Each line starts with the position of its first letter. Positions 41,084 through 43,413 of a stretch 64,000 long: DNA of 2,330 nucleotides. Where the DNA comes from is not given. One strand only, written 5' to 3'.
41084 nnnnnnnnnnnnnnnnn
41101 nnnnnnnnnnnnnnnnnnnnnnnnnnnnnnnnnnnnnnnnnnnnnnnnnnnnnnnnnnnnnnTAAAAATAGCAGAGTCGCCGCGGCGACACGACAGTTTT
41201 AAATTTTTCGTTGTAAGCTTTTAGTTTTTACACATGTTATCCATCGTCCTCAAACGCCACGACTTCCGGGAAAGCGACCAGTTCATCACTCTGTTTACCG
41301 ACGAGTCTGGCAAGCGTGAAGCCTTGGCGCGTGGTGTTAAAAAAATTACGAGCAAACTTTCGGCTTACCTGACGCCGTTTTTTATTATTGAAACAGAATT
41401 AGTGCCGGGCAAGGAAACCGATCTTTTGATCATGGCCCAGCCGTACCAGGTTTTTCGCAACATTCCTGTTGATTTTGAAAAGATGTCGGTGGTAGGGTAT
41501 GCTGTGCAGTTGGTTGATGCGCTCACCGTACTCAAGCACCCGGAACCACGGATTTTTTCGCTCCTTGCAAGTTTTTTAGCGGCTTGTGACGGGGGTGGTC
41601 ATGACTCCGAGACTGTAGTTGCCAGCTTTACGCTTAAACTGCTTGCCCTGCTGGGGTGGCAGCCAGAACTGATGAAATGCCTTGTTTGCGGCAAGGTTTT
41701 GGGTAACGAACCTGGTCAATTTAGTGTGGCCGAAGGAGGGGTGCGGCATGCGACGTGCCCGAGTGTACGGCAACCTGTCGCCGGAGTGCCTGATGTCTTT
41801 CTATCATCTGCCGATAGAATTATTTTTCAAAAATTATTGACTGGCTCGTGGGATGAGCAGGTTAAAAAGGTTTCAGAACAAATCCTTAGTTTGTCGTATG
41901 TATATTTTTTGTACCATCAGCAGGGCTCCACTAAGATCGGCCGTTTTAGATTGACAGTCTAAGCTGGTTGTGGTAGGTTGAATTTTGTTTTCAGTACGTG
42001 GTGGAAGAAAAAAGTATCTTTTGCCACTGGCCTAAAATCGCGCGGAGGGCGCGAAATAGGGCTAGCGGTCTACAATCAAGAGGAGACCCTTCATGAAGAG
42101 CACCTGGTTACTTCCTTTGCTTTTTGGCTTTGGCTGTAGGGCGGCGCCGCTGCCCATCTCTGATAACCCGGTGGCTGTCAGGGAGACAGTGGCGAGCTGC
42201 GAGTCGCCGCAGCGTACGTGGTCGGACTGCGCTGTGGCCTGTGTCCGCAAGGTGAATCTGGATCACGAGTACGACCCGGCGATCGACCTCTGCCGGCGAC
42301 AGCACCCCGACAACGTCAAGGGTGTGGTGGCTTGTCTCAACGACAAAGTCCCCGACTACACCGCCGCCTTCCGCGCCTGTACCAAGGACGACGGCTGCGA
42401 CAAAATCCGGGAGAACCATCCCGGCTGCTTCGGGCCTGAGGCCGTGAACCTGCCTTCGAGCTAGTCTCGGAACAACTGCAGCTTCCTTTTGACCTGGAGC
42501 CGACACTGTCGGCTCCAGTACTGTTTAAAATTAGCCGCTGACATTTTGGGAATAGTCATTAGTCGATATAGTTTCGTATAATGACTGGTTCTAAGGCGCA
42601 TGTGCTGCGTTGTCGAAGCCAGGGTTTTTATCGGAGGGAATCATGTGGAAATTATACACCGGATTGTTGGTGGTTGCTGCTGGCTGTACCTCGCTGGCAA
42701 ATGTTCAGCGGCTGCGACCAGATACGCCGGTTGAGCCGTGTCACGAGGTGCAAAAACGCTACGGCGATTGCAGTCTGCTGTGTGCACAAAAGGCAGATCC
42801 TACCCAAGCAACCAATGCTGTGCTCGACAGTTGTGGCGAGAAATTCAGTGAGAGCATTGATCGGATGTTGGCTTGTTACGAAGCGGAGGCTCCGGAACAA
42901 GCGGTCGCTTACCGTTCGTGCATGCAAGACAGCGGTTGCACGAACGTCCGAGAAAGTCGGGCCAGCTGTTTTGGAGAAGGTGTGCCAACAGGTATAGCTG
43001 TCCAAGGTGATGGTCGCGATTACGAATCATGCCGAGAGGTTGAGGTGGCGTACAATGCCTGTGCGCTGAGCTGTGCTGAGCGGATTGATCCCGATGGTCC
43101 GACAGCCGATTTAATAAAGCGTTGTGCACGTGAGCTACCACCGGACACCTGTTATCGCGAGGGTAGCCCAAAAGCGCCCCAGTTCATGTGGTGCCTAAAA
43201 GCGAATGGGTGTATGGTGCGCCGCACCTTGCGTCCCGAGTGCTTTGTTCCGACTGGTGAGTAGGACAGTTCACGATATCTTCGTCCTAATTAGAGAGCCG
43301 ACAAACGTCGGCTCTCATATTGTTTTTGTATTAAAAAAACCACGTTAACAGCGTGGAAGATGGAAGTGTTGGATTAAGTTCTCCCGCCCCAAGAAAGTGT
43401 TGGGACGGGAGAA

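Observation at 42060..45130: Module of Cys-rich secreted paralogs next to a 2OG-Fe(II) oxygenase-like gene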

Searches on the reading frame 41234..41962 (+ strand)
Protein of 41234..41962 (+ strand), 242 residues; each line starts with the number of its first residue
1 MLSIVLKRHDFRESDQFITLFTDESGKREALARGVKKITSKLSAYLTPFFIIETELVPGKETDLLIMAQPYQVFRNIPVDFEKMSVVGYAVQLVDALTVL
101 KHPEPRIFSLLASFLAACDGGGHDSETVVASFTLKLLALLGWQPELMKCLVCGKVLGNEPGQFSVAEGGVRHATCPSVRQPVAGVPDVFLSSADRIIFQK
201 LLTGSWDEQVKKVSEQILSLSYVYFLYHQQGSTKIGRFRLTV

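Call 3: search_protein_families(library=pfam, proteins=[window:41234-41962:+], max_evalue=1)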
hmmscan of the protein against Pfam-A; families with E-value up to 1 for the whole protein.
window:41234-41962:+ (242 aa): 2 families
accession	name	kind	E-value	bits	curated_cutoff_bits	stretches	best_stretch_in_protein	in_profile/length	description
PF02565.21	RecO_C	-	7.7e-18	65.2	22.1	1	80-218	3-141/157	Recombination protein O C terminal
PF11967.14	RecO_N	-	3e-14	53.2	27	1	4-62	9-68/80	Recombination protein O N terminal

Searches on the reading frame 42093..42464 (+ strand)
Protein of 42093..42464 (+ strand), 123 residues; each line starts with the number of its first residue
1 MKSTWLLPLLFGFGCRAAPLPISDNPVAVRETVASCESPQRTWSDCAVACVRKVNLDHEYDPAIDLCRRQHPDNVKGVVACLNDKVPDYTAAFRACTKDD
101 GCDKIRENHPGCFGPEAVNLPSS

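Call 3: search_protein_families(library=pfam, proteins=[window:42093-42464:+], max_evalue=1)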
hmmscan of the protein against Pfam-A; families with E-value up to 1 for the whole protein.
window:42093-42464:+ (123 aa): 0 families

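Call 7: search_protein_families(library=ncbifam, proteins=[window:42093-42464:+], max_evalue=1)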
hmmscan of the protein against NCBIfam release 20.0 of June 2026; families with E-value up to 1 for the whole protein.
window:42093-42464:+ (123 aa): 0 families

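Call 56: search_protein_families(library=phrogs, proteins=[window:42093-42464:+], max_evalue=0.1)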
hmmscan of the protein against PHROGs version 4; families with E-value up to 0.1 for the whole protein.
window:42093-42464:+ (123 aa): 0 families

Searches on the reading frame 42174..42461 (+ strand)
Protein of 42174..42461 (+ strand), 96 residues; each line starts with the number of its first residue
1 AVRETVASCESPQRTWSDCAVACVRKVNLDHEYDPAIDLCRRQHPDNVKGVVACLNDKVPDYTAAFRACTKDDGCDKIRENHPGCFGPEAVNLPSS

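Call 50: predict_structure(alignment_id=A2)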
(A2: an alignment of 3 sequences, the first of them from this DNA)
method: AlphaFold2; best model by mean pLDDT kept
length: 96 residues; sequences in the alignment: 3
mean_pLDDT: 85.7   pTM: 0.72
mean pLDDT of the five models: 85.7, 83.6, 81.3, 81.2, 79.0
residues with pLDDT >= 90: 61; 70-90: 20; 50-70: 9; < 50: 6
segments of 3 or more residues with pLDDT < 50: 92-96
pLDDT, mean of each block of 10 residues (from residue 1): 69 92 93 94 91 95 95 92 76 44
secondary structure, 60 per line:
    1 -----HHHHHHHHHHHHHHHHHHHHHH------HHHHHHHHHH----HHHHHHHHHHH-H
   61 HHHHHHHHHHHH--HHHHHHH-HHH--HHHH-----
elements in order: H6-27 H34-43 H48-58 H60-72 H75-81 H88-91
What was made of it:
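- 42093..42464 (+): Gene A: 123-aa putative lipoprotein (lipobox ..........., Cys15) with one 8-Cys helical module (residues ~28-118). GC 62%, GC3 0.79. AF2 model of the module has pLDDT 85.7 and is all-alpha (call 50).
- Closest known: Protein hydroxylases acting on Cys-rich extracellular domains. Different: The candidate substrates are helical, not EGF-like (call 50).
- The module is all-alpha, not EGF-like (call 50). A confident helical model was obtained from only three sequences (call 50).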

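Call 54: fold_search(model_id=the predicted structure, library=pdb)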
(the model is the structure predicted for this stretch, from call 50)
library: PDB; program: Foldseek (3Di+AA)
matches with E <= 10: 19; with E <= 0.001: 0
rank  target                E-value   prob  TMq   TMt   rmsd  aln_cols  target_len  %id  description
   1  4dci_G                3.7e+00  0.10  0.25  0.19  11.9        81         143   17  Crystal structure of unknown funciton protein from Synechococcus sp. WH 8102 (released 2012-02-01)
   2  5w7b_B                6.0e+00  0.04  0.24  0.25   9.7        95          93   15  Rabbit acyloxyacyl hydrolase (AOAH), proteolytically processed, S262A mutant, with LPS (released 2018-01-03)
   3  3i2w_A                6.3e+00  0.04  0.23  0.11  17.8        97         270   18  Crystal structure of EFC/F-BAR domain of Drosophila Syndapin/PACSIN (released 2010-03-02)
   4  3hyb_A                6.7e+00  0.08  0.37  0.33   8.5        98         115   14  Crystal structure of RbcX from Anabaena, crystal form II (released 2010-01-19)
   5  2q00_B                6.7e+00  0.06  0.28  0.24   9.1        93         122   12  Crystal structure of the P95883_SULSO protein from Sulfolobus solfataricus. NESG target SsR10. (released 2007-05-29)
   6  5lcz_A                7.1e+00  0.03  0.24  0.14  13.9       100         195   13  Chimeric GST (released 2016-09-21)
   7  3syv_G                7.1e+00  0.03  0.22  0.10  15.7        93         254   14  Crystal structure of mPACSIN 3 F-BAR domain mutant (released 2012-05-16)
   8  3q20_B                7.4e+00  0.10  0.37  0.34   7.6        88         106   16  Crystal structure of RbcX C103A mutant from Thermosynechococcus elongatus (released 2011-01-26)
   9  6o35_D                7.9e+00  0.08  0.30  0.29  13.2        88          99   10  Crystal structure of a de novo designed octameric helical-bundle protein (released 2020-03-18)
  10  3syv_C                7.9e+00  0.03  0.21  0.09  15.3        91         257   14  Crystal structure of mPACSIN 3 F-BAR domain mutant (released 2012-05-16)
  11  5ld0                  7.9e+00  0.02  0.20  0.12  14.0       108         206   16  Chimeric GST (released 2016-09-21)
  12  2ghj_B                8.3e+00  0.04  0.23  0.24  11.2        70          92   16  Crystal structure of folded and partially unfolded forms of Aquifex aeolicus ribosomal protein L20 (released 2006-04-18)
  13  6yaw_A                8.3e+00  0.03  0.21  0.12  14.2       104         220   12  Crystal structure of human GSTA1-1 bound to the glutathione adduct of cinnamaldehyde (released 2020-08-26)
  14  2r6k_A                8.8e+00  0.02  0.21  0.12  14.1       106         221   11  Crystal structure of an I71V hGSTA1-1 mutant in complex with S-hexylglutathione (released 2008-08-19)
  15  1vfi_MODEL_1_A        8.8e+00  0.01  0.15  0.15   9.8        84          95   19  Solution Structure of Vanabin2 (RUH-017), a Vanadium-binding Protein from Ascidia sydneiensis samea (released 2005-03-22)
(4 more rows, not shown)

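Call 73: search_solved_structures(query=A2, max_evalue=10)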
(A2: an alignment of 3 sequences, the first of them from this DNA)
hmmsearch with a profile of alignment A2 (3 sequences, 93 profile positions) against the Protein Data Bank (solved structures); distinct sequences matched with E-value up to 10: 4.
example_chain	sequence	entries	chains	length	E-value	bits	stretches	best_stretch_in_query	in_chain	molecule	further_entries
9sm0_A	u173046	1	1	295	0.49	14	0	30-64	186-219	Methyltransferase domain-containing protein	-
1a6y_A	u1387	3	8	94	0.53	13.9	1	57-85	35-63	ORPHAN NUCLEAR RECEPTOR NR1D1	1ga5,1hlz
4gnx_C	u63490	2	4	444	0.93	13.1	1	6-45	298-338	Putative uncharacterized protein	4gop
7stl_A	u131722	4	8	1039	1.8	12.2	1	24-74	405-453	Chitin synthase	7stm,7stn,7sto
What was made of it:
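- On Known Cys-rich extracellular domain families (Pfam; PDB folds): PDB sequence profile best is E=0.49 (call 73).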

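Call 79: fold_search(model_id=the predicted structure, library=viral)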
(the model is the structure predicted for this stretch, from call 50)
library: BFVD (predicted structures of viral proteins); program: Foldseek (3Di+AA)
matches with E <= 10: 69; with E <= 0.001: 0
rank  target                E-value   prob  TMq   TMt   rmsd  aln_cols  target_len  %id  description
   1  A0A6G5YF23            2.2e+00  0.16  0.30  0.17  13.3        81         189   12  (no name in the UniProt tables at hand)
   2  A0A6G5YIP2            2.6e+00  0.33  0.30  0.32   6.3        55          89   24  (no name in the UniProt tables at hand)
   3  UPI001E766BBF         2.7e+00  0.08  0.23  0.24  13.7        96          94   17  (no name look-up for this kind of identifier)
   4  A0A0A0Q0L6            2.9e+00  0.12  0.33  0.32  13.8        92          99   16  Thioredoxin [Pectobacterium bacteriophage PM2]
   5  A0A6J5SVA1            2.9e+00  0.11  0.29  0.06  19.4       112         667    7  Uncharacterized protein [uncultured Caudovirales phage]
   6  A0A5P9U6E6            3.1e+00  0.15  0.30  0.19  12.4        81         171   14  (no name in the UniProt tables at hand)
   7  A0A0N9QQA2            3.1e+00  0.12  0.33  0.12  11.2        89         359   15  Uncharacterized protein [Chrysochromulina ericina virus CeV-01B]
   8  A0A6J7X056            3.2e+00  0.11  0.31  0.05  13.6        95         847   15  Uncharacterized protein [uncultured Caudovirales phage]
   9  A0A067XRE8            3.2e+00  0.09  0.24  0.23   7.9        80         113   10  (no name in the UniProt tables at hand)
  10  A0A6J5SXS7            3.8e+00  0.21  0.39  0.39  12.5        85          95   15  Uncharacterized protein [uncultured Caudovirales phage]
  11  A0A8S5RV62            3.8e+00  0.13  0.34  0.38   5.8        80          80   12  Uncharacterized protein [Siphoviridae sp. ctHip2]
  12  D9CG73                4.0e+00  0.10  0.25  0.12   9.8        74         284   14  (no name in the UniProt tables at hand)
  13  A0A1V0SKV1            4.0e+00  0.07  0.24  0.20   8.0        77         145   10  Uncharacterized protein [Klosneuvirus KNV1]
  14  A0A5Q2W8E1            4.0e+00  0.06  0.25  0.22  19.3       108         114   10  (no name in the UniProt tables at hand)
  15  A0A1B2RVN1            4.0e+00  0.03  0.19  0.06  14.9        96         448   17  (no name in the UniProt tables at hand)
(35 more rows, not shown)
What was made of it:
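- On Known Cys-rich extracellular domain families (Pfam; PDB folds): Foldseek best is E=3.7 against PDB (call 54) and E=2.2 against BFVD (call 79).
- Tried and rejected: Foldseek of the Cys module against PDB and BFVD gave nothing significant (calls 54, 79).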

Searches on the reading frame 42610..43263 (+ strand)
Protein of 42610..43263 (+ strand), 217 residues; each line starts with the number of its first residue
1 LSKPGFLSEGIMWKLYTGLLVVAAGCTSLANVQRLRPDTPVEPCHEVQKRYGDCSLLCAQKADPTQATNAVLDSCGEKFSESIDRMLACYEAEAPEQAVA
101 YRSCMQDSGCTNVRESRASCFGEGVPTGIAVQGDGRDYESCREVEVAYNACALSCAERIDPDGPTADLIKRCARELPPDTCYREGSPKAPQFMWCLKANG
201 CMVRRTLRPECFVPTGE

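Call 3: search_protein_families(library=pfam, proteins=[window:42610-43263:+], max_evalue=1)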
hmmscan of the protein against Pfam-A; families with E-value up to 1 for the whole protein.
window:42610-43263:+ (217 aa): 0 families

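Call 7: search_protein_families(library=ncbifam, proteins=[window:42643-43263:+], max_evalue=1)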
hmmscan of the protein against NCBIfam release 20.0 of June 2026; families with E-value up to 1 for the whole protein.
window:42643-43263:+ (206 aa): 0 families

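Call 13: find_homologous_proteins(query=window:42643-43263:+)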
Query window:42643-43263:+ (206 aa): 1 proteins with E <= 0.001 among 106 candidates.
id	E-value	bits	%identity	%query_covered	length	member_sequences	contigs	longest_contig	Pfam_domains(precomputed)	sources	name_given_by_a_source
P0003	9.9e-138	475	100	100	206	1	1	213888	-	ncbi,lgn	-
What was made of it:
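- Those searches did not even return A when B was the query (call 13), so relatives near or below that A-B level of identity (about 28%) would be missed.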

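Call 16: find_encoding_contigs(protein=P0003, flank=10000, max_places=4)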
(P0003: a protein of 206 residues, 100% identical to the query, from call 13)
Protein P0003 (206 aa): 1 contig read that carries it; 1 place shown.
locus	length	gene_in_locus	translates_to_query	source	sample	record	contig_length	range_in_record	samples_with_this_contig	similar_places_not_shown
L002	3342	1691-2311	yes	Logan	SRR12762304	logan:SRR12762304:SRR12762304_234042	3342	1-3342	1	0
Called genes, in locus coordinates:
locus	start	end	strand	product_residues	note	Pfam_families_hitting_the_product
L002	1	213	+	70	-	?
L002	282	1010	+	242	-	PF11967:RecO_N, PF02565:RecO_C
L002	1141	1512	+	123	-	-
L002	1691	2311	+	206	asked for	-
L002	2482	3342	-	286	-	?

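Call 56: search_protein_families(library=phrogs, proteins=[window:42643-43263:+], max_evalue=0.1)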
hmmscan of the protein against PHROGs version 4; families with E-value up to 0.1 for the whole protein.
window:42643-43263:+ (206 aa): 0 families

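Call 67: find_related_loci(query=window:42643-43263:+, collection=metagenome_contigs, flank=6000)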
Query window:42643-43263:+ (206 aa) in metagenome_contigs; peptide patterns used: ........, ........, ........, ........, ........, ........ (x = any residue, [..] = any of these).
175 stretches matched a pattern, but none encodes a relative of the query by tblastn (E <= 1e-3).
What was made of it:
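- Tried and rejected: With B it found nothing in metagenomes (call 67).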

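Call 74: search_dna_similar(query=window:42643-43263:+, collection=plasmids, mode=protein, max_evalue=0.01, max_rows=10)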
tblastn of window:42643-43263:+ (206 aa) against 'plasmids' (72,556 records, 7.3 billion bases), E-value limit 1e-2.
No match.
